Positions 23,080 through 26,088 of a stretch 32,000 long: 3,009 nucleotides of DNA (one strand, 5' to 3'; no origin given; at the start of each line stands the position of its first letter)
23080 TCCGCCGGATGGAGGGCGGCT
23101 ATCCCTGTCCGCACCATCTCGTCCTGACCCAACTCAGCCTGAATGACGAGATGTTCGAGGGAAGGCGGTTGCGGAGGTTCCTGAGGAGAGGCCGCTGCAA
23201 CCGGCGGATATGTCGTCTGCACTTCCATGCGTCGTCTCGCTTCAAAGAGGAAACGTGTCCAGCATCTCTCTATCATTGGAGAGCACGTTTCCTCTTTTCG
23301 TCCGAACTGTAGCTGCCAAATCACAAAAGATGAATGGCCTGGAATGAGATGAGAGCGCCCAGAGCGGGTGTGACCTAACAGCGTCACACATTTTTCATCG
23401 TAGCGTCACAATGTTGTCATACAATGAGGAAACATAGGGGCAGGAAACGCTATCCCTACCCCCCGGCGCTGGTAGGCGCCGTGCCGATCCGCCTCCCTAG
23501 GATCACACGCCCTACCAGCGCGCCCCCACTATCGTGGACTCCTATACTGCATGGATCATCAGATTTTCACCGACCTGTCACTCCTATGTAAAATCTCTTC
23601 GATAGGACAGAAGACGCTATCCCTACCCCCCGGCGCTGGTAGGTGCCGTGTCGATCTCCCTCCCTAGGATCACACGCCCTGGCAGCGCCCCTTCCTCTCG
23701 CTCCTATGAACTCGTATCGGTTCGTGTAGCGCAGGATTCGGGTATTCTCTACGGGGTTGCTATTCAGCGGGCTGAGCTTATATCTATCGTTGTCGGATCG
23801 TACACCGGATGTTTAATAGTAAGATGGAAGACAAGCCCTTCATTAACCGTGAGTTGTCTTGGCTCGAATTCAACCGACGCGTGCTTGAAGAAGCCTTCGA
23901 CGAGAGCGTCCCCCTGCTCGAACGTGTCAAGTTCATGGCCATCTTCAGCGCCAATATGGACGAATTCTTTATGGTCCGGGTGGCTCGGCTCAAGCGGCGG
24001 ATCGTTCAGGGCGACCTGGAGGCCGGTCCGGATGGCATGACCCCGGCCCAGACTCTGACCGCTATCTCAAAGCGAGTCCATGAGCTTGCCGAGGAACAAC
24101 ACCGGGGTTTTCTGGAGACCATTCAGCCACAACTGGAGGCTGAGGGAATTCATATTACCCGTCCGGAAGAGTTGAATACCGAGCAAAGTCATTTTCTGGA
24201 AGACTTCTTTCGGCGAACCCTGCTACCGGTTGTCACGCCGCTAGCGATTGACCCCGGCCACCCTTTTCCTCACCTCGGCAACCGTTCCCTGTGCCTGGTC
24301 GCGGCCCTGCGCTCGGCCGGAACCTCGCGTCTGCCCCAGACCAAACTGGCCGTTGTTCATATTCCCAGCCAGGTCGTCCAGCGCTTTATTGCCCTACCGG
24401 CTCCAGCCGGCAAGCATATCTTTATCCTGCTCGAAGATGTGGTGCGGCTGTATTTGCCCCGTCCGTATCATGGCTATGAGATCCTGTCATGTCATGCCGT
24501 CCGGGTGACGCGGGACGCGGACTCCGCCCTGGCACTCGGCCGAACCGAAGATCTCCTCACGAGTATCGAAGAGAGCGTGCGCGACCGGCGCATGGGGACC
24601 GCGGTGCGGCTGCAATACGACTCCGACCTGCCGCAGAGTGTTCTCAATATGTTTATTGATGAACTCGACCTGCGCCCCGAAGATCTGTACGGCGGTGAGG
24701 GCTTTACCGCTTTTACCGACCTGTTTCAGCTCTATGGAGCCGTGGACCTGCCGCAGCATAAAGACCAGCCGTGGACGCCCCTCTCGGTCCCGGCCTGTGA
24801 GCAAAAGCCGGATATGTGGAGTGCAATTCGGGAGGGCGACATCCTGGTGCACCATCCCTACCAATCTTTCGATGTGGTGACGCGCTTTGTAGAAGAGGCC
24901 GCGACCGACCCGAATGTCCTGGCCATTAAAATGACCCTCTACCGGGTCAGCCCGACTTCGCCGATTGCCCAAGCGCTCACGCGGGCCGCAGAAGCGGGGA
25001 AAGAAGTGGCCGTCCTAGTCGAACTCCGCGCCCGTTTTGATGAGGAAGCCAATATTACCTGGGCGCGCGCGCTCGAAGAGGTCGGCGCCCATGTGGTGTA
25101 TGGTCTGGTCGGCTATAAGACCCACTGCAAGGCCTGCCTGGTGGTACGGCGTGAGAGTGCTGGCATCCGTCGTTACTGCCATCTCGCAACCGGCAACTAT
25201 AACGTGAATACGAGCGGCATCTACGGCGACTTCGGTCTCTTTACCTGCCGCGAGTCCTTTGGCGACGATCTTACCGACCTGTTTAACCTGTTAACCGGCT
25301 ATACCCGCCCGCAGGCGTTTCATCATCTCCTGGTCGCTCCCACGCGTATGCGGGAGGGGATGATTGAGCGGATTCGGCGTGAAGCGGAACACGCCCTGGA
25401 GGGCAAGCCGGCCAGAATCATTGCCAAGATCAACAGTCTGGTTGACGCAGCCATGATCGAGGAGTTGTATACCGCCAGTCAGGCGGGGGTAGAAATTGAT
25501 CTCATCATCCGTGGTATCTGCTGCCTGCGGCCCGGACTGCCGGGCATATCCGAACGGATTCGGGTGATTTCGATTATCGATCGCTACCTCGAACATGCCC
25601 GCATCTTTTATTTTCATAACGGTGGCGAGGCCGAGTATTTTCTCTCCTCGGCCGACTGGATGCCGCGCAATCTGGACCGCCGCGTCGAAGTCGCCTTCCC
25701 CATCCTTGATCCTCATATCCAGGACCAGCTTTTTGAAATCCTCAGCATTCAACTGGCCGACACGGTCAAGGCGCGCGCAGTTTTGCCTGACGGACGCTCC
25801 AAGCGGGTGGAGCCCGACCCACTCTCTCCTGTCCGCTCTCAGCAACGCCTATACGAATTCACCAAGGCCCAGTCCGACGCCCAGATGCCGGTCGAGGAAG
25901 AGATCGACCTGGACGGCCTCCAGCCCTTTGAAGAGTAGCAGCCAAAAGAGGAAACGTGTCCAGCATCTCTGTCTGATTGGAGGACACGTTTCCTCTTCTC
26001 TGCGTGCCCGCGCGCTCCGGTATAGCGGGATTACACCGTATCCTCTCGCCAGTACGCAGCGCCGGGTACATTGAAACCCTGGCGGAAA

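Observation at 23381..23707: Tandem ~170-bp duplication of a Pho-box promoter plus structured ~95-nt module upstream of ppk1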

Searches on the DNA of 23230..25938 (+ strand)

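Call 33: search_rna_families(source=window, start=23230, end=23830, threshold=evalue, max_evalue=10)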
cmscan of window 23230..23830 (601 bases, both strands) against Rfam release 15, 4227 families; matches with E-value up to 10: 0.
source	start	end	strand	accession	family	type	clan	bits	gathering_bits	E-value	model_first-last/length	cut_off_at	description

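Call 37: build_rna_model(alignment_id=A3, structure=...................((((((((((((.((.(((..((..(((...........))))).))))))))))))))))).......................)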
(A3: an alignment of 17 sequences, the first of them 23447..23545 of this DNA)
Model R1 built from alignment A3 (17 sequences, 104 columns); structure: as given.
model positions 99; base pairs 22; branch points 0; effective number of sequences 1.68; information 0.59 bits per position. Calibrated on 0.2 Mb of random sequence (short: E-values are rough).
structure used (alignment columns):
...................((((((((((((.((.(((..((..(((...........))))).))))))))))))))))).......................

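Call 40: search_with_rna_model(model_id=R1, sources=[window, L001, L002, L003, L004, L006, L008, L012, L024, L036, L038, L039, L043, L045, L050, L059, L086, L087, L088, L089, L005, L007, L009], max_evalue=10, make_alignment=true)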
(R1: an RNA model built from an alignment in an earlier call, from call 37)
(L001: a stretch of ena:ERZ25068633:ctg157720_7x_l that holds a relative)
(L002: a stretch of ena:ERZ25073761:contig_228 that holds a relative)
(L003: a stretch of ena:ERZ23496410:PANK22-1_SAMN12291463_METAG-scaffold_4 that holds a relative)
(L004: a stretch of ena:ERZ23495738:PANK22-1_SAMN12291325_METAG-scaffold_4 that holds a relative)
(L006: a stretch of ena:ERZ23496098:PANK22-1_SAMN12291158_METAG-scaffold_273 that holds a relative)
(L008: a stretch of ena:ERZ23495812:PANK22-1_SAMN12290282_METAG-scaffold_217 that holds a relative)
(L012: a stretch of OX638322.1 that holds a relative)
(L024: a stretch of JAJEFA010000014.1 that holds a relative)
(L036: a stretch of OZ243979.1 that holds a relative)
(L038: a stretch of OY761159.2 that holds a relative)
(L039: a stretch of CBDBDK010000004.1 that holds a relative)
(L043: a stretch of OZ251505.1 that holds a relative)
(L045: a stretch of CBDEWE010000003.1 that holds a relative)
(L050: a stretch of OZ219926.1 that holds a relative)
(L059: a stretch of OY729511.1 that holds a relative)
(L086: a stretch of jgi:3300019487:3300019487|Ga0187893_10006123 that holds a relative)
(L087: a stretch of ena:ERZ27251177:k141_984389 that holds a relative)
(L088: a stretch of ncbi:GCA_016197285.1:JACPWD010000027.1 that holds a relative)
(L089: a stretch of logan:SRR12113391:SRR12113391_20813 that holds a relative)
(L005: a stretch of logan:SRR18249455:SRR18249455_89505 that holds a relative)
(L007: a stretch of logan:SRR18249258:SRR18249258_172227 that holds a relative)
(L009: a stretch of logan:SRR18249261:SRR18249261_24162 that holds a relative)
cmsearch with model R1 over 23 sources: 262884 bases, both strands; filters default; matches with E-value up to 10: 26.
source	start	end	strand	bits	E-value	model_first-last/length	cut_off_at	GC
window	23614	23712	+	110.2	3.4e-28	1-99/99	no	0.65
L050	2599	2697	+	110.1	3.6e-28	1-99/99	no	0.67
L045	5260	5359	+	106.5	3.6e-27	1-99/99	no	0.67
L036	869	968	+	106.1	4.9e-27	1-99/99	no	0.66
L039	3528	3625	+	104.1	1.7e-26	1-99/99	no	0.68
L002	8881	8979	+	99.2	3.9e-25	1-99/99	no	0.66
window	23447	23545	+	97.4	1.2e-24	1-99/99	no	0.68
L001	9787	9884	+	96.3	2.5e-24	1-99/99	no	0.66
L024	3569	3665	-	92.3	3.3e-23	1-99/99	no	0.67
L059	1275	1372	-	88.8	3.1e-22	1-99/99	no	0.69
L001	9620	9716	+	86.7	1.2e-21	1-99/99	no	0.63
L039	3361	3457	+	86.7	1.2e-21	1-99/99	no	0.63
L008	9386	9482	+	86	1.9e-21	1-99/99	no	0.66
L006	9387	9482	+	81.4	3.5e-20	1-99/99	no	0.68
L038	3720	3819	-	80.7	5.5e-20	1-99/99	no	0.71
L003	9387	9482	+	80.5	6.2e-20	1-99/99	no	0.68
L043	7425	7521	-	77.6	4.1e-19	1-99/99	no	0.7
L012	3567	3664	+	76.6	7.7e-19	1-99/99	no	0.74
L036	700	796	+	74.9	2.2e-18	1-99/99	no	0.68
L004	9387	9482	+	73.9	4.2e-18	1-99/99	no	0.7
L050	2433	2529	+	62.9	4.8e-15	1-99/99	no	0.65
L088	6179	6268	+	24.4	0.00025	1-99/99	no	0.67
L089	6179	6268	+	24.4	0.00025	1-99/99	no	0.67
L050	2451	2505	-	21.5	0.0016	20-75/99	no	0.73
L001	18197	18248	-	9.2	4.2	1-99/99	no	0.62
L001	18094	18155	-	8.4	6.8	1-99/99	no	0.47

Alignment A4: 26 matches aligned to the model, 124 columns, each read 5' to 3' on its own strand. Consensus structure (alignment columns), stored with it:
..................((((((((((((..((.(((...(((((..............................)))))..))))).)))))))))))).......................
